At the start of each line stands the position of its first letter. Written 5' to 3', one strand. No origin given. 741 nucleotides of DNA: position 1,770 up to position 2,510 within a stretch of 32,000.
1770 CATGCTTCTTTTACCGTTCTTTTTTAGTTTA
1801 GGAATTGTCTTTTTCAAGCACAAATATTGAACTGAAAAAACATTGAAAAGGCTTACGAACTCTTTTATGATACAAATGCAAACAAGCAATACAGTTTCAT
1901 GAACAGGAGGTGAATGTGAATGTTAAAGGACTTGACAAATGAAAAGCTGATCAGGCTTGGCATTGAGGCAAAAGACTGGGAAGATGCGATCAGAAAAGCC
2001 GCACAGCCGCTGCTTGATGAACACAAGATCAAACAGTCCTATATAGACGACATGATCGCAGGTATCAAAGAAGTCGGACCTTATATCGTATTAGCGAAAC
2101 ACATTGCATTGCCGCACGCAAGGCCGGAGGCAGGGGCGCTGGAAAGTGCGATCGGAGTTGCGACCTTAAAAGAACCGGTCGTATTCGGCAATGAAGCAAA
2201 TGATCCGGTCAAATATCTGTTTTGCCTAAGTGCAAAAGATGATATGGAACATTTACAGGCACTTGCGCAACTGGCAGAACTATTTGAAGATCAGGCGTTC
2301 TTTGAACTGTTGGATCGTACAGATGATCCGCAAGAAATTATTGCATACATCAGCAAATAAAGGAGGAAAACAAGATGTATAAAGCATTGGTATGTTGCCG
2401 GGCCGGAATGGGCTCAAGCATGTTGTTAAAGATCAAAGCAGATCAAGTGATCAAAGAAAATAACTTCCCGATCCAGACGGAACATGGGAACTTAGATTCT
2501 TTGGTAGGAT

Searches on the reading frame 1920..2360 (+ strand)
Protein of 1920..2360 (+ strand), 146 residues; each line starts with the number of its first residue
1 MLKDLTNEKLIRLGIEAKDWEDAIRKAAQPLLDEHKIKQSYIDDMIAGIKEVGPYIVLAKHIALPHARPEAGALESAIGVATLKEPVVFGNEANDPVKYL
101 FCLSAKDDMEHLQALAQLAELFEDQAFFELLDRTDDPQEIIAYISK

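Call 73: find_encoding_contigs(protein=window:1920-2360:+, flank=10000, max_places=2)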
Protein window:1920-2360:+ (146 aa): 24 contigs read that carry it; 2 places shown.
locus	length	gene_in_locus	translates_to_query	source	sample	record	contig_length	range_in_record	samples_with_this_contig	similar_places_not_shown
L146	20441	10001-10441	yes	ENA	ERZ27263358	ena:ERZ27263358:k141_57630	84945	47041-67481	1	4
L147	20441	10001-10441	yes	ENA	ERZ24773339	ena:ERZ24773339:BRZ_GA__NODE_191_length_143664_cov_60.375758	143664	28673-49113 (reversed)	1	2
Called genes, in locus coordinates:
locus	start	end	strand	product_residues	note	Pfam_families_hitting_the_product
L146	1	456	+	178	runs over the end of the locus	PF00300:His_Phos_1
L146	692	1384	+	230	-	-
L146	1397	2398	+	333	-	PF14057:GGGtGRT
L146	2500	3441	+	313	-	-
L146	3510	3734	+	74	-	PF03840:SecG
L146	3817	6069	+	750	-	PF08206:OB_RNB, PF17876:CSD2, PF00773:RNB, PF00575:S1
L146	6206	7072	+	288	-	PF09587:PGA_cap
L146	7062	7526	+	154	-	PF01668:SmpB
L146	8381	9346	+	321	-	-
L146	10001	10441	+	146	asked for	PF00359:PTS_EIIA_2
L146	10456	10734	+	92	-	PF02302:PTS_IIB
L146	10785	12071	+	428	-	PF03611:EIIC-GAT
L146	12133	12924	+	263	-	PF03328:HpcH_HpaI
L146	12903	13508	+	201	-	PF01380:SIS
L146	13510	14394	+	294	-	PF00701:DHDPS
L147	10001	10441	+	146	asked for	PF00359:PTS_EIIA_2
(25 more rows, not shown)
